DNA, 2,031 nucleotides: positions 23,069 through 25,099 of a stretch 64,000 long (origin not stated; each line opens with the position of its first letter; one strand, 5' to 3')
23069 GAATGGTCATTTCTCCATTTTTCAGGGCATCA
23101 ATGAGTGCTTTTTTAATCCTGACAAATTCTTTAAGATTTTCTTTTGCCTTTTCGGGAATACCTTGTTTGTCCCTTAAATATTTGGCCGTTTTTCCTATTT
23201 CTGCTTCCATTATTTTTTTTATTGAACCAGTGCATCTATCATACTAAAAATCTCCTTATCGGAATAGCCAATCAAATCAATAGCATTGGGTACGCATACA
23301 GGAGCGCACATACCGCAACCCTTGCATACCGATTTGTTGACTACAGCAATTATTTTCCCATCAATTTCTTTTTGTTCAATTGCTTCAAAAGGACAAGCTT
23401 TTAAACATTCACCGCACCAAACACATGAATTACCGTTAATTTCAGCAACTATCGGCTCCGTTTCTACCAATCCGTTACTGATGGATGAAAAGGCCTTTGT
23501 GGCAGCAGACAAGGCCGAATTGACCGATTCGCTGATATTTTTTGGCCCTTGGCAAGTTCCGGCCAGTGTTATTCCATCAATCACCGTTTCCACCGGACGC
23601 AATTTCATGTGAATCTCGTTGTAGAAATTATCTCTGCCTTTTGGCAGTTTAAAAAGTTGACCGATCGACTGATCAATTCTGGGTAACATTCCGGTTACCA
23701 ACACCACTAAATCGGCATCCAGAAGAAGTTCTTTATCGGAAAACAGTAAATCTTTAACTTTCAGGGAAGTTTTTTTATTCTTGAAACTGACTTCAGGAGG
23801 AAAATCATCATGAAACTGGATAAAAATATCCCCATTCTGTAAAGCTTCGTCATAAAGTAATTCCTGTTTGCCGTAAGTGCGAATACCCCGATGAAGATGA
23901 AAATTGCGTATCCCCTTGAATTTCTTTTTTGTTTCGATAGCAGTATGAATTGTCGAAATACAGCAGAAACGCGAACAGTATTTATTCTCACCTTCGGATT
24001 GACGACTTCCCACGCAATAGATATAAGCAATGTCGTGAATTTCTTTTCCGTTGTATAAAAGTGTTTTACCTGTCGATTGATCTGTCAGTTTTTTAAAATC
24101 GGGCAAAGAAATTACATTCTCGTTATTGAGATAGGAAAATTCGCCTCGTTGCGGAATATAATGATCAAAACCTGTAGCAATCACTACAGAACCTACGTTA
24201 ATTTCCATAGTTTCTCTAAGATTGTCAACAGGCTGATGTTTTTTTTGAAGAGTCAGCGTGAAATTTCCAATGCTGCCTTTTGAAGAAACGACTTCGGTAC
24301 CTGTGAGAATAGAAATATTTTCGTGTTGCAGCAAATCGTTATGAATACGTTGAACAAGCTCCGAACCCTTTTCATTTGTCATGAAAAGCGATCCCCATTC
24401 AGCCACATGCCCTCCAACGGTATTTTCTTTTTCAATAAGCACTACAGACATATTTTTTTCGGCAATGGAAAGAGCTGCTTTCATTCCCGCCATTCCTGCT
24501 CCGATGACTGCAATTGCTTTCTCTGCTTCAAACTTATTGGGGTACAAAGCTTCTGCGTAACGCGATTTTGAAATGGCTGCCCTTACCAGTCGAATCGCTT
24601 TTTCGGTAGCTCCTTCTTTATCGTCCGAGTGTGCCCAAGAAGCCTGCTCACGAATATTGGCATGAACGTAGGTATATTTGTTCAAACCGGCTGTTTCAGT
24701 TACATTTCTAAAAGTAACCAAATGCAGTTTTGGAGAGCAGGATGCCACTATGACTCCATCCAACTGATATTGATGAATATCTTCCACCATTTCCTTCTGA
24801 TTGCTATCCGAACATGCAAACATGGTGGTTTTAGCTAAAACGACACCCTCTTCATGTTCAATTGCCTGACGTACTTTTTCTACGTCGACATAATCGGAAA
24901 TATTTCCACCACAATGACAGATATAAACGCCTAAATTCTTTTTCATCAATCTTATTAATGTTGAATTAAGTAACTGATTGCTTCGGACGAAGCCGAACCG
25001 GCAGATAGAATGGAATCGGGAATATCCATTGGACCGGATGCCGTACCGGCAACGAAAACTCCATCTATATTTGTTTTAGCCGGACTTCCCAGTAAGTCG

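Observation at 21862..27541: Seven-gene TusA/DsrE plus Qmo/Hdr-like membrane redox operon with no CCG-domain subunit and no apr, sat or dsr genes in the window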

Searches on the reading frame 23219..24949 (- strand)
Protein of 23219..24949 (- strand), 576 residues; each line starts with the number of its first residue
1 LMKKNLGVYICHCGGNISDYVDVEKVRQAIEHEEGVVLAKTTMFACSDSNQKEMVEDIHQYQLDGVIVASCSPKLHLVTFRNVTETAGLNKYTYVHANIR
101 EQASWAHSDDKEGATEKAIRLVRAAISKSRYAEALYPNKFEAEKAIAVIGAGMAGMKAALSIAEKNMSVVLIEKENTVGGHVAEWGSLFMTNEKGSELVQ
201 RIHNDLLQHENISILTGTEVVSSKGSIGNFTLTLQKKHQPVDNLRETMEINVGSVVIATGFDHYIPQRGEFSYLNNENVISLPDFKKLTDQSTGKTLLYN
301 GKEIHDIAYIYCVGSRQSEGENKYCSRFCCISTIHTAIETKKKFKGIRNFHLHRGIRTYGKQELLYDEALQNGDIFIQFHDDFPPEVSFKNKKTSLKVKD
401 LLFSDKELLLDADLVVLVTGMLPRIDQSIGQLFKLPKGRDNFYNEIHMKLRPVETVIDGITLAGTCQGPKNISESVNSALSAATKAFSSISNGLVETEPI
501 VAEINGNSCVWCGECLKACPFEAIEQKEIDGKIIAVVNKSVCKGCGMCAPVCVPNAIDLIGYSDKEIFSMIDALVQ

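Call 3: search_protein_families(library=pfam, proteins=[window:23219-24949:-], max_evalue=0.01)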
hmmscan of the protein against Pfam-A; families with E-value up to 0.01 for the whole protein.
window:23219-24949:- (576 aa): 19 families
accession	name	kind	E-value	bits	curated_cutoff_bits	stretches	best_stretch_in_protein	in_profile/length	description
PF07992.20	Pyr_redox_2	-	1.7e-13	51.1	26.1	1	145-276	2-120/291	Pyridine nucleotide-disulphide oxidoreductase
PF12831.13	FAD_oxidored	-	2.6e-09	37.3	27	1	146-209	2-67/416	FAD dependent oxidoreductase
PF13450.12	NAD_binding_8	-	2.5e-08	34.5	21.9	1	148-185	1-38/68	NAD(P)-binding Rossmann-like domain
PF14697.11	Fer4_21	-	4.1e-08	33.7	35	1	502-558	1-58/59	4Fe-4S dicluster domain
PF00890.30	FAD_binding_2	-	6.6e-08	32.6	20.4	1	146-183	2-39/414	FAD binding domain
PF12837.12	Fer4_6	-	2.3e-07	30.9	25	1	501-524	1-24/24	4Fe-4S binding domain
PF01946.23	Thi4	-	4.8e-07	29.7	26.2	1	142-191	16-66/235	Thi4 family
PF00037.32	Fer4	-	8.7e-07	28.9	21.1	2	503-525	2-24/24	4Fe-4S binding domain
PF12838.12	Fer4_7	-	1.4e-06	29.1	27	1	509-554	2-50/52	4Fe-4S dicluster domain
PF25160.1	LdpA_Fe-S-bd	-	2.7e-06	27.5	27.6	1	515-562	9-48/49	LdpA Fe-S cluster-binding domain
PF13237.11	Fer4_10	-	5.2e-06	26.7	25.5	1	504-552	4-52/53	4Fe-4S dicluster domain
PF03486.20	HI0933_like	-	5.4e-06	26.5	50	1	145-200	2-61/244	HI0933-like protein Rossmann domain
PF13187.11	Fer4_9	-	6e-06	26.6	27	1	509-556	2-51/52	4Fe-4S dicluster domain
PF12797.12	Fer4_2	-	1.4e-05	25.2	24.5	1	504-521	5-22/22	4Fe-4S binding domain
PF01266.30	DAO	-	2.7e-05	24.3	27.9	1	146-180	2-36/353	FAD dependent oxidoreductase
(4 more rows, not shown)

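Call 4: search_protein_families(library=ncbifam, proteins=[window:23219-24949:-], max_evalue=0.01)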
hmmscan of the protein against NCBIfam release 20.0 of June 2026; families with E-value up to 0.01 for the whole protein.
window:23219-24949:- (576 aa): 146 families (the best 25 are shown)
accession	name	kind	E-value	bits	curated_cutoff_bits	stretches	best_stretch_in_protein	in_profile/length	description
NF040770.1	hetero_SS_HdrA2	exception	4.3e-139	464.9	1100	2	6-242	2-238/777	CoB-CoM heterodisulfide reductase HdrA2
NF041891.1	hdrA_Methbact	equivalog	3e-113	379.6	1300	2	244-575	307-636/762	ferredoxin:CoB-CoM heterodisulfide reductase subunit HdrA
NF041778.1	hetero_SS_HdrA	equivalog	1.2e-105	354.1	1400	2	245-575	321-651/771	ferredoxin:CoB-CoM heterodisulfide reductase subunit HdrA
NF009410.0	PRK12771.1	subfamily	1.8e-12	46.7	516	2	470-559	472-562/566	NAD(P)-binding protein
TIGR01372.1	soxA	subfamily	5e-10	37.8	1164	1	142-260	167-288/996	sarcosine oxidase subunit alpha family protein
TIGR02179.1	PorD_KorD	subfamily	5.4e-09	36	60.05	1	504-559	22-74/78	2-oxoacid:acceptor oxidoreductase, delta subunit, pyruvate/2-ketoisovalerate family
TIGR02700.1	flavo_MJ0208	hypoth_equivalog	2.9e-08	33.3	251.35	1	492-558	134-195/234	dihydromethanopterin reductase (acceptor)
TIGR01944.1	rnfB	subfamily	3.5e-08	33.2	68.7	1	469-562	77-165/190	RnfABCDGE type electron transport complex subunit B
TIGR03997.1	mycofact_OYE_2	equivalog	3.6e-08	32.3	793.15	1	141-221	377-455/645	mycofactocin system FadH/OYE family oxidoreductase 2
NF043069.1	T4HPD_activ_SAM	equivalog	5.1e-08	32.6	425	1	505-566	49-108/299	trans-4-hydroxy-L-proline dehydratase activase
NF005560.0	PRK07233.1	equivalog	5.8e-08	32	252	1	145-185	2-42/435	hypothetical protein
NF042909.1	FMH_DH_FwdF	exception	8.5e-08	31.7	375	1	503-559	221-276/336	tungsten-dependent formylmethanofuran dehydrogenase subunit FwdF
NF045599.1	bili_reduct_long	exception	8.6e-08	30.9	750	1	139-183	377-421/641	bilirubin reductase, long form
NF007204.0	PRK09625.1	equivalog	1.2e-07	31.8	125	1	504-565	56-114/133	pyruvate flavodoxin oxidoreductase subunit delta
NF005415.0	PRK06991.1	equivalog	1.6e-07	31.3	281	1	495-564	73-139/284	electron transport complex subunit RsxB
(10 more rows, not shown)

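Call 7: find_encoding_contigs(protein=window:23219-24949:-, flank=10000, max_places=4)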
Protein window:23219-24949:- (576 aa): no gene with exactly this product is on record in the collection.

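Call 13: search_solved_structures(query=window:23219-24949:-, max_evalue=0.00001)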
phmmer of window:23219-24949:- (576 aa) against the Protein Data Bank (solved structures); distinct sequences matched with E-value up to 0.00001: 10.
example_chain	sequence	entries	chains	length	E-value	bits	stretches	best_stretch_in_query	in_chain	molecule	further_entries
5odc_A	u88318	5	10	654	5.3e-106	358.6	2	245-574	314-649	Heterodisulfide reductase, subunit A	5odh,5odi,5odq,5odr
8rvu_a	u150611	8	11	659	4.1e-104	352.3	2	4-242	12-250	H(2):CoB-CoM heterodisulfide,ferredoxin reductase subunit A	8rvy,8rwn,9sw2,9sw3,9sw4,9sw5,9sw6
8rvv_A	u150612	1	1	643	6.6e-104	351.7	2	6-242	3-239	H(2):CoB-CoM heterodisulfide,ferredoxin reductase subunit A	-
9sfi_A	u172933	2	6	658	8.5e-100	338.1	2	245-575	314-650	CoB--CoM heterodisulfide reductase iron-sulfur subunit A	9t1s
7bkb_A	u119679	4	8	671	2.2e-94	320.3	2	5-241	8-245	CoB--CoM heterodisulfide reductase iron-sulfur subunit A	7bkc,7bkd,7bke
6tjr_A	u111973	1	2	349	2.8e-24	88.8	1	144-488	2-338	Fumarate reductase/succinate dehydrogenase flavoprotein domain protein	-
5t5i_F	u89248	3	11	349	1.9e-08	36.6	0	502-559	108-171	Tungsten formylmethanofuran dehydrogenase subunit fwdF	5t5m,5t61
9sw6_H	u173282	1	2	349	4.4e-08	35.4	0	502-559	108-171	Tungsten formylmethanofuran dehydrogenase, subunit F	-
9sw6_G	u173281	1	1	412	2.3e-07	33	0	507-563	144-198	Polyferredoxin protein MvhB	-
9sfi_T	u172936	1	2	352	2.4e-07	32.9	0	504-557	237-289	4Fe-4S ferredoxin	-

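Call 47: search_solved_structures(query=window:23219-24949:-, max_evalue=1e-100, show_alignments=1)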
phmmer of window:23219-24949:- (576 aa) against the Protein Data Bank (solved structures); distinct sequences matched with E-value up to 1e-100: 3.
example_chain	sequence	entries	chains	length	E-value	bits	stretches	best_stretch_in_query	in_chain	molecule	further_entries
5odc_A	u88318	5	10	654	5.3e-106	358.6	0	245-574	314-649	Heterodisulfide reductase, subunit A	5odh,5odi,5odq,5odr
8rvu_a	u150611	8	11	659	4.1e-104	352.3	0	4-242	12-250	H(2):CoB-CoM heterodisulfide,ferredoxin reductase subunit A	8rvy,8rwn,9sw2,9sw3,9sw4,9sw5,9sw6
8rvv_A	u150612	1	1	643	6.6e-104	351.7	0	6-242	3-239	H(2):CoB-CoM heterodisulfide,ferredoxin reductase subunit A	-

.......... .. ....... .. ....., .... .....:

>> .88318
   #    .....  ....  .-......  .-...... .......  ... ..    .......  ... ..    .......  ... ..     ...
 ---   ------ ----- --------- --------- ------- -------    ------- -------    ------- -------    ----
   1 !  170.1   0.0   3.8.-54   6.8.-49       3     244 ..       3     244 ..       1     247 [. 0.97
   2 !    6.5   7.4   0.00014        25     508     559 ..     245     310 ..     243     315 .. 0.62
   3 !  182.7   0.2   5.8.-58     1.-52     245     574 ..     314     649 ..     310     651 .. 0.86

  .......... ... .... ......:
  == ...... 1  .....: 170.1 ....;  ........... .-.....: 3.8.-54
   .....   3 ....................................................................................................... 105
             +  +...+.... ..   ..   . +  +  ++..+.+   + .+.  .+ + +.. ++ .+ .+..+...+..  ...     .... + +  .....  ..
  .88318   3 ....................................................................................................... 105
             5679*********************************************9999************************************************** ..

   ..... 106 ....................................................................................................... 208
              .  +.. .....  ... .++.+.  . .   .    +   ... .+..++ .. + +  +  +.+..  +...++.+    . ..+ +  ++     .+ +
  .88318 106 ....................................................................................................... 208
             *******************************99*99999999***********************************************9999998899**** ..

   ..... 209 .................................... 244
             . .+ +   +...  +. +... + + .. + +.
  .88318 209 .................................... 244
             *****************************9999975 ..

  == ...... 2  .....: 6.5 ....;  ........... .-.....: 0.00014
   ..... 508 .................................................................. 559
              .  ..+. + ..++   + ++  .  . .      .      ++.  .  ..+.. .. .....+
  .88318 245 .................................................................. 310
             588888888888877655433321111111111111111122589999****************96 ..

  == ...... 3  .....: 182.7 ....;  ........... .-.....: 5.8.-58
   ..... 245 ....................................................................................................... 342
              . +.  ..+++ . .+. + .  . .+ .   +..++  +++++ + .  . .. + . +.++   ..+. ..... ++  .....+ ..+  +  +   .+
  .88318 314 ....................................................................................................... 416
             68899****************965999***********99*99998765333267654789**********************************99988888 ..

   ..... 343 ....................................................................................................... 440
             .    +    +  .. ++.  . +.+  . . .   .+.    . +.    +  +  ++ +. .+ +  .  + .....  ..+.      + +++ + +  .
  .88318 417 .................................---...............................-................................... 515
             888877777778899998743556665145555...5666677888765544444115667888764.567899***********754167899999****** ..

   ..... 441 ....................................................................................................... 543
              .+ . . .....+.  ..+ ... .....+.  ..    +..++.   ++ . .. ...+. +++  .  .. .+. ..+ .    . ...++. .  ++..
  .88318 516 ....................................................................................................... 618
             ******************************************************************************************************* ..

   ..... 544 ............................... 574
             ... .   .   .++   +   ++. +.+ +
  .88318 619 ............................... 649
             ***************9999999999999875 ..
